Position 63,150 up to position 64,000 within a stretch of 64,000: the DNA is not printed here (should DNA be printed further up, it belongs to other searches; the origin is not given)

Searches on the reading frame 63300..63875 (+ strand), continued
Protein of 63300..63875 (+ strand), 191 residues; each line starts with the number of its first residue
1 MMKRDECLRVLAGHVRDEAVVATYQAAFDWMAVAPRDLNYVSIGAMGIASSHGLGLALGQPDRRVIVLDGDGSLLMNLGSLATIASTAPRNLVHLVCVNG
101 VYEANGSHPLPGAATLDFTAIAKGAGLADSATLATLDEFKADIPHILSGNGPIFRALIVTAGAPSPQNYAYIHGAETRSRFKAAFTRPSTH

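Call 52: search_dna_similar(query=window:63300-63875:+, collection=plasmids, mode=protein, max_rows=25)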
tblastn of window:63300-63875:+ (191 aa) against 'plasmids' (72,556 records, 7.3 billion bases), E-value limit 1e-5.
Records with a match: 111; places in all: 120; records where one place covers at least 80% of the query: 39.
Best place of each record, by identity: <60% 111.
By first word of the organism name: Ralstonia 18; Rhizobium 13; Leisingera 10; Sphingobium 10; Mycetohabitans 9; Bradyrhizobium 7; Burkholderia 5; Methylobacterium 4; Cupriavidus 4; Paracoccus 2; and 26 more.
By predicted mobility (MOB-suite, as given by PLSDB): non-mobilizable 74; mobilizable 27; conjugative 10.
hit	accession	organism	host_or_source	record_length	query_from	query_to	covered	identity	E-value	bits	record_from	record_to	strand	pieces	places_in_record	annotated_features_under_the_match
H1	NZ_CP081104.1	Ruegeria conchae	-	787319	1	187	98%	53.7%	9e-58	202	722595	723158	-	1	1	thiamine pyrophosphate-dependent enzyme | LysR substrate-binding domain-containing protein | decarboxylase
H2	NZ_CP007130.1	Gemmatirosa kalamazoonensis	-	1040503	17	187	90%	42.0%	1e-31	126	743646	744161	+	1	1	record has no annotation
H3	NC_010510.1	Methylobacterium radiotolerans JCM 2831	-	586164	1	190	99%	34.8%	3e-16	83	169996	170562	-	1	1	thiamine pyrophosphate-dependent enzyme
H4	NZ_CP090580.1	Methylobacterium radiotolerans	Pure isolate,Urban soil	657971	1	190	99%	34.8%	7e-16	82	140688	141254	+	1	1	thiamine pyrophosphate-dependent enzyme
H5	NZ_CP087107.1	Methylobacterium sp. NMS14P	Coffea arabica,Pure culture,root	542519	1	190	99%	34.8%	3e-15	80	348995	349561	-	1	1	thiamine pyrophosphate-dependent enzyme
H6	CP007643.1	Rhizobium etli bv. phaseoli str. IE4803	Phaseolus vulgaris,whole organism,nodule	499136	17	182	87%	39.4%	3e-21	97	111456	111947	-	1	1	phosphonopyruvate decarboxylase protein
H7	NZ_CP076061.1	Cupriavidus sp. EM10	Pure-cultured cell,sewage water sludge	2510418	2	165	86%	39.8%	8e-24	104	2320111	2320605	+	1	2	none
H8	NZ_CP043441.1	Cupriavidus campinensis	cell culture,soil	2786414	2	165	86%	39.8%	8e-24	104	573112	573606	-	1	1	none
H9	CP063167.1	Variovorax paradoxus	-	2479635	1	185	97%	34.6%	2e-20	95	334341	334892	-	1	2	aldehyde dehydrogenase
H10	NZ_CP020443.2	Paracoccus yeei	Homo sapiens,Urine suprapubic aspirate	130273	3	185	96%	34.4%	2e-17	86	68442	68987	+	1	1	thiamine pyrophosphate-dependent enzyme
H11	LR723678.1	arsenite-oxidising bacterium NT-25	moist arsenopyrite (FeAsS)-containing ...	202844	2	159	83%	39.4%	4e-24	105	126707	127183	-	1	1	thiamine pyrophosphate enzyme-like protein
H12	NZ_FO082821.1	Pseudorhizobium banfieldiae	-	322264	2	159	83%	39.4%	4e-24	105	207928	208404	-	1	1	thiamine pyrophosphate-dependent enzyme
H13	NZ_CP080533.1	Mesorhizobium sp. AR02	Oxytropis sp.,Cell culture,root nodule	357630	16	183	88%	36.3%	2e-17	86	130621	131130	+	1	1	thiamine pyrophosphate-dependent enzyme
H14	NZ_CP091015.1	Burkholderia cenocepacia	-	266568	18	185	88%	35.9%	7e-21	96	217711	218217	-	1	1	thiamine pyrophosphate-dependent enzyme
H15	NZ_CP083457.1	Deinococcus taeanensis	whole organism,coastal dune soil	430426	27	189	85%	36.8%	1e-20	96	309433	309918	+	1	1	thiamine pyrophosphate-dependent enzyme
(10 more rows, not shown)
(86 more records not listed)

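Call 53: search_dna_similar(query=P0121, collection=plasmids, mode=protein, max_rows=25)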
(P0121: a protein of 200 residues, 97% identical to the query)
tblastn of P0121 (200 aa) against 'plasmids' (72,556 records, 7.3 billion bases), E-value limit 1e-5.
Records with a match: 14; places in all: 14; records where one place covers at least 80% of the query: 5.
Best place of each record, by identity: <60% 14.
By first word of the organism name: Rhizobium 3; Caballeronia 2; Indioceanicola 1; Sphingobium 1; Paraburkholderia 1; Cupriavidus 1; Phaeobacter 1; Ruegeria 1; Tistrella 1; Pseudomonas 1; and 1 more.
By predicted mobility (MOB-suite, as given by PLSDB): non-mobilizable 10; mobilizable 4.
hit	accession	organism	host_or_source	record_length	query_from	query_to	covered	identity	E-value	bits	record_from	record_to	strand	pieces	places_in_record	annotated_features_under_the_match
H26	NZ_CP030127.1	Indioceanicola profundi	sediment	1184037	8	182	88%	40.0%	8e-29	119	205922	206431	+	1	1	none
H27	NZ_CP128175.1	Sphingobium baderi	mixed culture,activated sludge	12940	1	182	91%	36.6%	2e-26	112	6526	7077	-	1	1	phosphohydrolase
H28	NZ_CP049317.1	Caballeronia sp. SBC2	whole organism,soil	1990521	2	182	91%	33.5%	3e-22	100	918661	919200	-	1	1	none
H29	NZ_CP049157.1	Caballeronia sp. SBC1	whole organism,soil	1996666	2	182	91%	33.5%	3e-22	100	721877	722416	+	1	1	none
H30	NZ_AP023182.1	Paraburkholderia sp. PGU19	Physopelta gutta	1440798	2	182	91%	33.5%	2e-21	98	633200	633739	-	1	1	record has no annotation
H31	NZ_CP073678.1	Cupriavidus sp. KK10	Isolate,A bacterial consortium from ...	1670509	18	170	77%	37.3%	2e-24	107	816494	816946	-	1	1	none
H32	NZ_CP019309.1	Phaeobacter inhibens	Single cell,seawater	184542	17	171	78%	36.5%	5e-21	97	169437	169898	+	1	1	inositol oxygenase family protein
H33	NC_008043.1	Ruegeria sp. TM1040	-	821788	61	182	61%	41.0%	2e-23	103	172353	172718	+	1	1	HD domain-containing protein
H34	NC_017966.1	Tistrella mobilis KA081020-065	-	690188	57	182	63%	38.9%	1e-20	96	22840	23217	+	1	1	HD domain-containing protein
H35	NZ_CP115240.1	Pseudomonas aeruginosa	Homo sapiens,culture samples from human ...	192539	60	181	61%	39.3%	1e-23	104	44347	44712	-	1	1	HD domain-containing protein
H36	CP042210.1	Acinetobacter baumannii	Whole organism,soil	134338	60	165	53%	44.3%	4e-21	97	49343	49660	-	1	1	hypothetical protein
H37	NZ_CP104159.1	Rhizobium sp. CB3060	Leucaena leucocephala,cell culture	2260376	60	171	56%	41.1%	4e-21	97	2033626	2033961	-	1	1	record has no annotation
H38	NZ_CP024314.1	Rhizobium sp. NXC24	Phaseolus vulgaris,cell culture,plant ...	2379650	60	171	56%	41.1%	4e-21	97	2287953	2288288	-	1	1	record has no annotation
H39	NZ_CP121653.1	Rhizobium sp. CB3171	Calliandra calothyrsus,cell culture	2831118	60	171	56%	41.1%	4e-21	97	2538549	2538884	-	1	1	record has no annotation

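Call 54: get_annotated_region(hit=H1, flank=12000)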
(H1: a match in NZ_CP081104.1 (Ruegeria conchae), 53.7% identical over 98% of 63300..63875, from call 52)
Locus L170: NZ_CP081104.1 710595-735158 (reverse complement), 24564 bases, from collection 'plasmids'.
description: Ruegeria conchae strain M340 plasmid unnamed1, complete sequence
organism: Ruegeria conchae (NCBI taxid 981384)
taxonomy: Bacteria; Pseudomonadota; Alphaproteobacteria; Rhodobacterales; Roseobacteraceae; Ruegeria; Ruegeria conchae
host: -; source: -; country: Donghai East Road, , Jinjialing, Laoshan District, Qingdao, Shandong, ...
typing (MOB-suite, as given by PLSDB): non-mobilizable
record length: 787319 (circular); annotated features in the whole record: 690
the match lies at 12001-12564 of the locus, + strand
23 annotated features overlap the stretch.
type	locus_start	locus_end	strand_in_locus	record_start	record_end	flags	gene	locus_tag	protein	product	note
CDS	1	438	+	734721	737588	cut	-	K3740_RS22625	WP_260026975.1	2Fe-2S iron-sulfur cluster-binding protein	-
CDS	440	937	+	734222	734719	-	-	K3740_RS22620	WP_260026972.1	sarcosine oxidase subunit gamma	-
CDS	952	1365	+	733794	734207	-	-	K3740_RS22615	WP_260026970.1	RidA family protein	-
CDS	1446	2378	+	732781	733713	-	-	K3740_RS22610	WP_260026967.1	AEC family transporter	GO:0055085 - transmembrane transport [Evidence IEA]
CDS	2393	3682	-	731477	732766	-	-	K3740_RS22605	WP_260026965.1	amidase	-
CDS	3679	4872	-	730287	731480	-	-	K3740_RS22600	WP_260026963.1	DUF1116 domain-containing protein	-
CDS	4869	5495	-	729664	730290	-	-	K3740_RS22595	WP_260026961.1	hypothetical protein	-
CDS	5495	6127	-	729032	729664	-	-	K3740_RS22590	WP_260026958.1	hypothetical protein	-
CDS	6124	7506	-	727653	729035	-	-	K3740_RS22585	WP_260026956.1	Rieske 2Fe-2S domain-containing protein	-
CDS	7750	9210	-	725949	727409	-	-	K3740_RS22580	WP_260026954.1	aldehyde dehydrogenase family protein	-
CDS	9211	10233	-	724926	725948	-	-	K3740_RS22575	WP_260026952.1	succinylglutamate desuccinylase/aspartoacylase family protein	-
CDS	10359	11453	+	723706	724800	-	-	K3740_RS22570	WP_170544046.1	histidinol-phosphate transaminase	GO:0000105 - histidine biosynthetic process [Evidence IEA]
CDS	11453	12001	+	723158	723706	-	-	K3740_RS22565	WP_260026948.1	decarboxylase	-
CDS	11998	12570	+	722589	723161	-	-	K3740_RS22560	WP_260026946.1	thiamine pyrophosphate-dependent enzyme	-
CDS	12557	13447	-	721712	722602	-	-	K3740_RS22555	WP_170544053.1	LysR substrate-binding domain-containing protein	-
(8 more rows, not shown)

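Call 62: get_annotated_region(hit=H26, flank=9000)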
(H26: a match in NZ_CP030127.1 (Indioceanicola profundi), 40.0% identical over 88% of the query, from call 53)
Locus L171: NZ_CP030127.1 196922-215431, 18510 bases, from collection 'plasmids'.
description: Indioceanicola profundi strain SCSIO 08040 plasmid unnamed1, complete sequence
organism: Indioceanicola profundi (NCBI taxid 2220096)
taxonomy: Bacteria; Pseudomonadota; Alphaproteobacteria; Rhodospirillales; Azospirillaceae; Indioceanicola; Indioceanicola profundi
host: -; source: sediment; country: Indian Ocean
typing (MOB-suite, as given by PLSDB): non-mobilizable
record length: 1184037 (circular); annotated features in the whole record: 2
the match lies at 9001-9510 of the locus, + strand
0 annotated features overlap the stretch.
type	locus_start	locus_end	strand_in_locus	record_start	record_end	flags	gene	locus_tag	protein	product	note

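Call 63: get_annotated_region(hit=H27, flank=6500)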
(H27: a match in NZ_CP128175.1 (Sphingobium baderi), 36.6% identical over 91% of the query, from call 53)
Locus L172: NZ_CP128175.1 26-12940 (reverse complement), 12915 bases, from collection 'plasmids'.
description: Sphingobium baderi strain SC-1 plasmid unnamed6, complete sequence
organism: Sphingobium baderi (NCBI taxid 1332080)
taxonomy: Bacteria; Pseudomonadota; Alphaproteobacteria; Sphingomonadales; Sphingomonadaceae; Sphingobium; Sphingobium baderi
host: -; source: mixed culture,activated sludge; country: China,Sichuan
typing (MOB-suite, as given by PLSDB): mobilizable; replicon rep_cluster_1455; relaxase MOBQ
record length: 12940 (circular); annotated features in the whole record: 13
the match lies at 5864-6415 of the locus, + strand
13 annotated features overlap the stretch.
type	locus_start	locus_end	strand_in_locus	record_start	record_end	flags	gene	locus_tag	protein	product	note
CDS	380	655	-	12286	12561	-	-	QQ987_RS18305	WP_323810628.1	mobilization protein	-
CDS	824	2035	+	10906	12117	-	mobQ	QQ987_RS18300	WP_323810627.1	MobQ family relaxase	-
CDS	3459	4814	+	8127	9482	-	-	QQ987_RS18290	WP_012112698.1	IS1380-like element ISPme1 family transposase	GO:0006313 - DNA transposition [Evidence IEA]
CDS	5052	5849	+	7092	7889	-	-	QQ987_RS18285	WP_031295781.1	class II aldolase/adducin family protein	-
CDS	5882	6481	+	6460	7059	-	-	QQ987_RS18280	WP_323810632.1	phosphohydrolase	-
CDS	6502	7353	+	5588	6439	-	-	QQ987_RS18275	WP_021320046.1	alpha/beta hydrolase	-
CDS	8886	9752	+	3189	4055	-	-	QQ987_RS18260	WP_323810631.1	recombinase family protein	GO:0006310 - DNA recombination [Evidence IEA]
CDS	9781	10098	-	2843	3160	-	-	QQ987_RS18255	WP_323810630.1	hypothetical protein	-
CDS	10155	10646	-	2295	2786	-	-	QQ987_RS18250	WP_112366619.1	hypothetical protein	-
CDS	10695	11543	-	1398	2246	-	-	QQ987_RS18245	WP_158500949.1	replication initiation protein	GO:0006270 - DNA replication initiation [Evidence IEA]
CDS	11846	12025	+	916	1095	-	-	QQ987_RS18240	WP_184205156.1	hypothetical protein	-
CDS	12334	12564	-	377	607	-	-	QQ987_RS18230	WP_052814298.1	BrnA antitoxin family protein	-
CDS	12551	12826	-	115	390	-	-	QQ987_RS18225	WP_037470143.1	BrnT family toxin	-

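Call 67: search_solved_structures(query=L001:12201-13184:+, max_evalue=1e-10)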
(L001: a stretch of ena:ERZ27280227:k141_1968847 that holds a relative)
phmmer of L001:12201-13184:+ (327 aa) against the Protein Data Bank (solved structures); distinct sequences matched with E-value up to 1e-10: 66 (the best 60 are shown).
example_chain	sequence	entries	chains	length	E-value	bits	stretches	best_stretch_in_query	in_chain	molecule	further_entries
9ovh_A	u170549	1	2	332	5.3e-60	206.4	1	12-299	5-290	2-oxoglutarate-dependent ethylene/succinate-forming enzyme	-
6jyv_A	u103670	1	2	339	7.6e-53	182.9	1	12-291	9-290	Probable iron/ascorbate oxidoreductase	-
9l50_A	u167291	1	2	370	3.9e-35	124.7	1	13-286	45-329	ring expansion oxygenase SpoC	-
9l51_A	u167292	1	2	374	4e-35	124.6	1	13-286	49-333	ring expansion oxygenase SpoC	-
9l52_A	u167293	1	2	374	2.5e-34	122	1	13-286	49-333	ring expansion oxygenase SpoC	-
9ig3_A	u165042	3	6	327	8e-34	120.4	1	12-287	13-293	2-oxoglutarate-dependent dioxygenase traH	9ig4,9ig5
6lsv_A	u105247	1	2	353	9.3e-32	113.6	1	11-311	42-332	Probable 2-oxoglutarate-dependent dioxygenase At5g05600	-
6xjj_A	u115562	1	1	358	1e-31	113.4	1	13-291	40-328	2-oxoglutarate-dependent dioxygenase tropC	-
5c3p_A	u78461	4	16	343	4.6e-31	111.3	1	10-318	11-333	Thymine dioxygenase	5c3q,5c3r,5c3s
4xae_A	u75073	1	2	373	5.9e-31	110.9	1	153-320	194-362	Feruloyl CoA ortho-hydroxylase 1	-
9sh3_A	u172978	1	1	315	2.4e-30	108.9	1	151-320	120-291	aminocyclopropanecarboxylate oxidase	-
9rsy_A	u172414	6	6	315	2.5e-30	108.9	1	151-320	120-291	aminocyclopropanecarboxylate oxidase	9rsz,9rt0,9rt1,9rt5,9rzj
9rwo_A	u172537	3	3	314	2.6e-30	108.8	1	151-320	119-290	aminocyclopropanecarboxylate oxidase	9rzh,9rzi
9gi5_A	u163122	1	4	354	2.7e-30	108.7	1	13-318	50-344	Os06g0176700 protein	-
3oox_A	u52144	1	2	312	6.3e-30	107.5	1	39-316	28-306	putative 2OG-Fe(II) oxygenase family protein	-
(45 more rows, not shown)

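Call 68: search_solved_structures(query=L001:2352-3098:-, max_evalue=1)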
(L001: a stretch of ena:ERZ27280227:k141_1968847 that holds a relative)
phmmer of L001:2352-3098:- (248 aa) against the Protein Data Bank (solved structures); distinct sequences matched with E-value up to 1: 1.
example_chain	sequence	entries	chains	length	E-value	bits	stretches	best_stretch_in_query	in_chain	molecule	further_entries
2vqa_A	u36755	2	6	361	0.46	13.2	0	97-129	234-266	SLL1358 PROTEIN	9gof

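Call 71: find_encoding_contigs(protein=P0109, flank=8000, max_places=1)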
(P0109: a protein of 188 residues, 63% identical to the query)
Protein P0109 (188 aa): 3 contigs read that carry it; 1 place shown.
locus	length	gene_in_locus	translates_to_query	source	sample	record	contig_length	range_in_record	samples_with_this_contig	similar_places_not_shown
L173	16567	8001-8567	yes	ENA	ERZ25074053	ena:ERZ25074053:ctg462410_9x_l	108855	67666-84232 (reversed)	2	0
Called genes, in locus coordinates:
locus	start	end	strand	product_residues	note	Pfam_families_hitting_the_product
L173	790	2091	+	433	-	PF12371:TMEM131_like_N (faint), PF15780:ASH (weak), PF22073:Cep192_D4 (faint), PF22544:HYDIN_VesB_CFA65-like_Ig (faint), PF24770:Ig-CFAP74_2 (faint)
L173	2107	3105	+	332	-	PF22544:HYDIN_VesB_CFA65-like_Ig (faint)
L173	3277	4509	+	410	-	PF07992:Pyr_redox_2, PF00070:Pyr_redox, PF14759:Reductase_C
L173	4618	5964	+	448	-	PF00355:Rieske, PF19301:LigXa_C (faint)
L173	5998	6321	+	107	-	PF00355:Rieske, PF13806:Rieske_2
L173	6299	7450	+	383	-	PF00155:Aminotran_1_2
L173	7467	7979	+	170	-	-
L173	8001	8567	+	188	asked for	PF02775:TPP_enzyme_C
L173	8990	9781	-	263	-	PF00126:HTH_1, PF03466:LysR_substrate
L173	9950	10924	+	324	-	-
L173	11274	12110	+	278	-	PF00528:BPD_transp_1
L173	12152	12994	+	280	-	PF00497:SBP_bac_3, PF10613:Lig_chan-Glu_bd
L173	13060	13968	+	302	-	PF00528:BPD_transp_1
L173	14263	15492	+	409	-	-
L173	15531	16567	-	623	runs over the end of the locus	PF00664:ABC_membrane, PF00005:ABC_tran, PF02463:SMC_N (faint)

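Call 72: find_encoding_contigs(protein=P0068, flank=8000, max_places=1)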
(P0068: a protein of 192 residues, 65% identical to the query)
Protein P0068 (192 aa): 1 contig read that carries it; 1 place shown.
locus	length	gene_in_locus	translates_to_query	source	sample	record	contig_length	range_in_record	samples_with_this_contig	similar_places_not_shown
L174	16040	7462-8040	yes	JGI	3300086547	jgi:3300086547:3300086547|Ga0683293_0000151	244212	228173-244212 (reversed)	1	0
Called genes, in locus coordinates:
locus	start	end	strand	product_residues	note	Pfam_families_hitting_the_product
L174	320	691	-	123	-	-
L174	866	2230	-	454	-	PF00355:Rieske, PF19301:LigXa_C (faint)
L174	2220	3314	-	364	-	PF00155:Aminotran_1_2, PF01041:DegT_DnrJ_EryC1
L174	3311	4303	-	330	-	PF24827:AstE_AspA_cat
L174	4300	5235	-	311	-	PF00528:BPD_transp_1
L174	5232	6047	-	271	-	PF00497:SBP_bac_3, PF10613:Lig_chan-Glu_bd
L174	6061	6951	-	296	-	PF00528:BPD_transp_1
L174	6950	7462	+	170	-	-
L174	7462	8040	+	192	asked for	PF02775:TPP_enzyme_C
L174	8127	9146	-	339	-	PF04909:Amidohydro_2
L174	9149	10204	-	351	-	PF14226:DIOX_N, PF03171:2OG-FeII_Oxy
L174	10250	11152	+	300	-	PF13379:NMT1_2, PF09084:NMT1, PF12974:Phosphonate-bd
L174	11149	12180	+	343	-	PF14226:DIOX_N, PF03171:2OG-FeII_Oxy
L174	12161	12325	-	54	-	-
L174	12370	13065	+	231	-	PF00702:Hydrolase, PF13242:Hydrolase_like (faint)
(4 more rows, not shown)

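Call 73: find_encoding_contigs(protein=P0099, flank=8000, max_places=1)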
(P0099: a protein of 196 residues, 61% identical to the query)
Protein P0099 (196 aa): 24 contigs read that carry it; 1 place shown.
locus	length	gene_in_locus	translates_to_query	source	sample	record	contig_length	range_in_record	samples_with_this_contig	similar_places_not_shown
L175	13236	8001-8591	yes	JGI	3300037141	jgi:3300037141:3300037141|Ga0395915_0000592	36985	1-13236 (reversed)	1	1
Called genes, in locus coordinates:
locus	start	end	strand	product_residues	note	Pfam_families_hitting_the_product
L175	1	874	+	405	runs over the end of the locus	PF13433:Peripla_BP_5, PF13458:Peripla_BP_6, PF01094:ANF_receptor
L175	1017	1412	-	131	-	PF01042:Ribonuc_L-PSP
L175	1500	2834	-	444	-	PF07690:MFS_1, PF00083:Sugar_tr, PF07690:MFS_1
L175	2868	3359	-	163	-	PF00111:Fer2 (weak), PF01799:Fer2_2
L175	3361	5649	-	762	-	PF01315:Ald_Xan_dh_C, PF02738:MoCoBD_1, PF20256:MoCoBD_2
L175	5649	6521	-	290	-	PF00941:FAD_binding_5, PF03450:CO_deh_flav_C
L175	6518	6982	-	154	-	PF06240:COXG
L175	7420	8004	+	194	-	PF02776:TPP_enzyme_N (weak)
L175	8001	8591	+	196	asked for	PF02775:TPP_enzyme_C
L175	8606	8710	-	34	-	-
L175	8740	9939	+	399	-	PF01717:Meth_synt_2 (weak)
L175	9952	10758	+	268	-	PF00005:ABC_tran, PF13304:AAA_21 (faint)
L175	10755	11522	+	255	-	PF00528:BPD_transp_1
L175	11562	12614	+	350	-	PF13379:NMT1_2, PF09084:NMT1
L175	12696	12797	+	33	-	-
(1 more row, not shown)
